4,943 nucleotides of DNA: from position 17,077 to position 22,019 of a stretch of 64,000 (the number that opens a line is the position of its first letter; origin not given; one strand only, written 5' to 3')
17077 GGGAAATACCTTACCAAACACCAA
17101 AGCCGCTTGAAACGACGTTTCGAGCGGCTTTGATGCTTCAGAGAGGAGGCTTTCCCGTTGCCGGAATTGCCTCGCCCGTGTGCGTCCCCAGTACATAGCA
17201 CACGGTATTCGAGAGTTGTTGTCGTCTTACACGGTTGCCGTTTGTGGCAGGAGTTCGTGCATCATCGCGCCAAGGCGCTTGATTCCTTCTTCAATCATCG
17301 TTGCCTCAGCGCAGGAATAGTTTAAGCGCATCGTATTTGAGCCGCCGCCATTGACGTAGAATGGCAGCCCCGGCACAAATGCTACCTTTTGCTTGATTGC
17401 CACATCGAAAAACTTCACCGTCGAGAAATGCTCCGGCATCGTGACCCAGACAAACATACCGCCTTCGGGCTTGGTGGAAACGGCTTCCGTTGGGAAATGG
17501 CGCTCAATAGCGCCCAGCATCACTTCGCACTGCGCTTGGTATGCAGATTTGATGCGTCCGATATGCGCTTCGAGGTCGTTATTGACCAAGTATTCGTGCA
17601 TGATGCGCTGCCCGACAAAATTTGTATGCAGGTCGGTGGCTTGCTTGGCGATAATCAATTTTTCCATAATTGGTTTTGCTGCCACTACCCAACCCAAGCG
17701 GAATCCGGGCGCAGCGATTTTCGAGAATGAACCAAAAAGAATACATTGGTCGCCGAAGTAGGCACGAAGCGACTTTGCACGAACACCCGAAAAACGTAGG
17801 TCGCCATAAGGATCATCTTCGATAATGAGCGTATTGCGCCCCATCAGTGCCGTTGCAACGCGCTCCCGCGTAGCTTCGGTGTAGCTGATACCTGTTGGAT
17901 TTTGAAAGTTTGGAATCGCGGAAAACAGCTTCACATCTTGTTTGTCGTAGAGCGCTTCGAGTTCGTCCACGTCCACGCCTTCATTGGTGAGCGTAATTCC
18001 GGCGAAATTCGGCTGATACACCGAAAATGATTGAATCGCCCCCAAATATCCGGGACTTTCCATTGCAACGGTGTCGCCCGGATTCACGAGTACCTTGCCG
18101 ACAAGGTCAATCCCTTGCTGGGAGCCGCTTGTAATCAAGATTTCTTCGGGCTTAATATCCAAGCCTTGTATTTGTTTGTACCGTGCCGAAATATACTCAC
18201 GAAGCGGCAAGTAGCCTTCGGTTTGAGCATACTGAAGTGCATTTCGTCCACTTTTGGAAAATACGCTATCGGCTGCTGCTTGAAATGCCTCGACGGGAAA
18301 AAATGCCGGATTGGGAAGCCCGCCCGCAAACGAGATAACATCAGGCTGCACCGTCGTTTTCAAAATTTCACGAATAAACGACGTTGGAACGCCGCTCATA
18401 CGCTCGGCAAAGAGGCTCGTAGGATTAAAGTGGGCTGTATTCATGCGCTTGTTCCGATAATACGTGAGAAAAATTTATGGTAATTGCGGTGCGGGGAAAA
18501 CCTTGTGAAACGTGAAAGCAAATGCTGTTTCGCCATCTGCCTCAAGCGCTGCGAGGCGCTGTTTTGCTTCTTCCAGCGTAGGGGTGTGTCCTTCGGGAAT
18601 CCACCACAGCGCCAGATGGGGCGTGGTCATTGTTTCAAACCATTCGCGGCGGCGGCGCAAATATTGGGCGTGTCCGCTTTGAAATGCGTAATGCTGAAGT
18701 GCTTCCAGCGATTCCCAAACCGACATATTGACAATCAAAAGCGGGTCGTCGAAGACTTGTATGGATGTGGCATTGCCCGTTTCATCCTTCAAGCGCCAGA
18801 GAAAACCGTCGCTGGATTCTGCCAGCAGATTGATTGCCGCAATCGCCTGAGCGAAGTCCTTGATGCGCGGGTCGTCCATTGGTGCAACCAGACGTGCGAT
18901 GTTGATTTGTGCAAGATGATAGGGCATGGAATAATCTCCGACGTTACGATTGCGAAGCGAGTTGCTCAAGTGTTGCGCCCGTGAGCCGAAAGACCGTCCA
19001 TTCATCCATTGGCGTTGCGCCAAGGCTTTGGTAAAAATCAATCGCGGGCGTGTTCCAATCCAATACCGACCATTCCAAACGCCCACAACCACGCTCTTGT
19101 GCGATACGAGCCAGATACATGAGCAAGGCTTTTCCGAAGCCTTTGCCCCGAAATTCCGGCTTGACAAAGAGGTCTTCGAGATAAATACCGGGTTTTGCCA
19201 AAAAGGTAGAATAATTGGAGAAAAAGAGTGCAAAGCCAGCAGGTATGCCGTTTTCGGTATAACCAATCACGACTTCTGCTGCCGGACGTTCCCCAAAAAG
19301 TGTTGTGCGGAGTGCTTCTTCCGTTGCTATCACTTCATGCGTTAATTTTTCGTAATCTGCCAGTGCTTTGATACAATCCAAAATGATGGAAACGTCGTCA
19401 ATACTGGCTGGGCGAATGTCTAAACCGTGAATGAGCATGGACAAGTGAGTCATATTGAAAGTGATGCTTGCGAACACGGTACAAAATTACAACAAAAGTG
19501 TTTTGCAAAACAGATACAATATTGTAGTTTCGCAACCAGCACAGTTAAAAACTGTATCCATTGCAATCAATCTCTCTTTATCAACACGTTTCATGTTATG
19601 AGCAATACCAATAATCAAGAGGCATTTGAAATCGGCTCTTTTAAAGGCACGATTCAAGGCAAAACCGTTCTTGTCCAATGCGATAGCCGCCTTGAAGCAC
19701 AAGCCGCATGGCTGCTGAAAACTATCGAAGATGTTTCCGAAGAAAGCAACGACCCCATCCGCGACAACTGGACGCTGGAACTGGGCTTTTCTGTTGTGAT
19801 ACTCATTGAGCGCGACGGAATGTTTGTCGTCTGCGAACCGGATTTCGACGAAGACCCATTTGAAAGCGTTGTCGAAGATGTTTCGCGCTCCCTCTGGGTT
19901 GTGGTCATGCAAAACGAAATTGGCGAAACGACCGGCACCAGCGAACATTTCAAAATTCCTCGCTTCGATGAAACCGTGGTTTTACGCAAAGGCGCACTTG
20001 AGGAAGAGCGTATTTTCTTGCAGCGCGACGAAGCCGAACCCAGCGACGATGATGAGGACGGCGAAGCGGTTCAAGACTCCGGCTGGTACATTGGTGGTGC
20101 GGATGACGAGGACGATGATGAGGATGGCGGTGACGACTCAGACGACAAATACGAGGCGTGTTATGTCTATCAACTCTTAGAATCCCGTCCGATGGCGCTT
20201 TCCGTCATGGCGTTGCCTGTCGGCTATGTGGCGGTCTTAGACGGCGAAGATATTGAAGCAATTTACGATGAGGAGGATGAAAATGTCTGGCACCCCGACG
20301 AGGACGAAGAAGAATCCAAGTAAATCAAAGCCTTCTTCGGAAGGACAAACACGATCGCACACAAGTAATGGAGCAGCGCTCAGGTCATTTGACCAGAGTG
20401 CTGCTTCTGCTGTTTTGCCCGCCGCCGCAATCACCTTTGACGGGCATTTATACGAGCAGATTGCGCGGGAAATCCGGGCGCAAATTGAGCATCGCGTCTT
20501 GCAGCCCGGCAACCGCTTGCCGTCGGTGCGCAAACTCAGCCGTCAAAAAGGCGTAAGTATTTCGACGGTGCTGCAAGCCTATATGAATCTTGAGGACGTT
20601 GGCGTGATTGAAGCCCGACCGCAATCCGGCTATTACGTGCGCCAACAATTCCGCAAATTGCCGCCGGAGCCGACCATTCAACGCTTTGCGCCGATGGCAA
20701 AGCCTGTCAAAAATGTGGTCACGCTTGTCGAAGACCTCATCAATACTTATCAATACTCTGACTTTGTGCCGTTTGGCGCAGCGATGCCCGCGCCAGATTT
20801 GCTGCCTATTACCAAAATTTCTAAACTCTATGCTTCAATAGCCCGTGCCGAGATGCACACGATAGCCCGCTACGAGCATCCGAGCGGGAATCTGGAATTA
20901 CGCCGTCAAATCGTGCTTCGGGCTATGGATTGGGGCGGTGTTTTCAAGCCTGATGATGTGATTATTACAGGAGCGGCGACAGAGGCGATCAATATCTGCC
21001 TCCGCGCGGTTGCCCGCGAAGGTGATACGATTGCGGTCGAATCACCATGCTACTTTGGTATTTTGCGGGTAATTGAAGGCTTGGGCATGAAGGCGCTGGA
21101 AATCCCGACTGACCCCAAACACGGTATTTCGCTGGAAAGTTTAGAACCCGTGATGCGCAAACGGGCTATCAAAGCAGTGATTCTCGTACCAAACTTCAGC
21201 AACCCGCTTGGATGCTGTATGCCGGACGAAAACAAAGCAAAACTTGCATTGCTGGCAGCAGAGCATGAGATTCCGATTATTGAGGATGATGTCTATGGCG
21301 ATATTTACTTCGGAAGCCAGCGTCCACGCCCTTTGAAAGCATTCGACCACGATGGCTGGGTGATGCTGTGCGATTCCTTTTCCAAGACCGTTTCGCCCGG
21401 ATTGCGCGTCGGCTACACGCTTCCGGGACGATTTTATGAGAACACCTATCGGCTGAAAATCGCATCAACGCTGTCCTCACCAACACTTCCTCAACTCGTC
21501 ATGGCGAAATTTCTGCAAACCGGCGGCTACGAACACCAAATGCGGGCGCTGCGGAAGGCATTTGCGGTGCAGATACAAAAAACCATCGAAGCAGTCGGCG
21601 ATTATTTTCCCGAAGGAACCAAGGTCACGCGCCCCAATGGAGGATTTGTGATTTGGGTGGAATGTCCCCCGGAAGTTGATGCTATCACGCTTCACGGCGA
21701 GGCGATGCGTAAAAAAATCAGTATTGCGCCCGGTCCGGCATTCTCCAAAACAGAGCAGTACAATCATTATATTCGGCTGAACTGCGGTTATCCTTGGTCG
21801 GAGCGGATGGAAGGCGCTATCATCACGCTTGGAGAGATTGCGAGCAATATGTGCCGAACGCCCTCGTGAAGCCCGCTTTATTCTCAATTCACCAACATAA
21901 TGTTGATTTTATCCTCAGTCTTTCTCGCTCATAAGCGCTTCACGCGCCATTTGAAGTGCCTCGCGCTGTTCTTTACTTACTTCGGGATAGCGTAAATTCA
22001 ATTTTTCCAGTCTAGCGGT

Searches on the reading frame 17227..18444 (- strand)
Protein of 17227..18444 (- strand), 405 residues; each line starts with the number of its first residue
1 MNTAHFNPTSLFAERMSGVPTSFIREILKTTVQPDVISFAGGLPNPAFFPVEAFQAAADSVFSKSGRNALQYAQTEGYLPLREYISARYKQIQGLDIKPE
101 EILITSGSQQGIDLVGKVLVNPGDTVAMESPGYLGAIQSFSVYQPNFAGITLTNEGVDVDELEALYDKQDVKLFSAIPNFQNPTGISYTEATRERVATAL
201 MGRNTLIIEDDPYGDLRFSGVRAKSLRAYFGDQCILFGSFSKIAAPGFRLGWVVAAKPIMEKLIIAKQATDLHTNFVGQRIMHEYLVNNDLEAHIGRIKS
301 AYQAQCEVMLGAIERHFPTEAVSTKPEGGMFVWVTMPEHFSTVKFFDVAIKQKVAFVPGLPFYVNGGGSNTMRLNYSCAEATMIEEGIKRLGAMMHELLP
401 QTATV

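Call 52: search_protein_families(library=pfam, proteins=[window:17227-18444:-])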
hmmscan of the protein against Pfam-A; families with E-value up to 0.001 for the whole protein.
window:17227-18444:- (405 aa): 2 families
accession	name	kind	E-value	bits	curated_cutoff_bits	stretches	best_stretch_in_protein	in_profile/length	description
PF00155.27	Aminotran_1_2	-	4.2e-33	115.4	19.7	1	52-391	21-361/361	Aminotransferase class I and II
PF12897.13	Asp_aminotransf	-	9.1e-06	25.2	27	1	130-334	131-347/421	Aspartate amino-transferase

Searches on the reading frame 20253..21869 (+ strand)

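Call 52: search_protein_families(library=pfam, proteins=[window:20253-21869:+])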
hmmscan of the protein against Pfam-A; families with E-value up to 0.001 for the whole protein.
window:20253-21869:+ (538 aa): 3 families
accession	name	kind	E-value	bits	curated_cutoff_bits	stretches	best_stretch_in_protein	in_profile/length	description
PF00155.27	Aminotran_1_2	-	7.3e-29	101.5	19.7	1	198-476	29-314/361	Aminotransferase class I and II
PF00392.27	GntR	-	2.1e-15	56.6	27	1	66-129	1-64/64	Bacterial regulatory proteins, gntR family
PF12897.13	Asp_aminotransf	-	7.3e-05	22.2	27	1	259-349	126-217/421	Aspartate amino-transferase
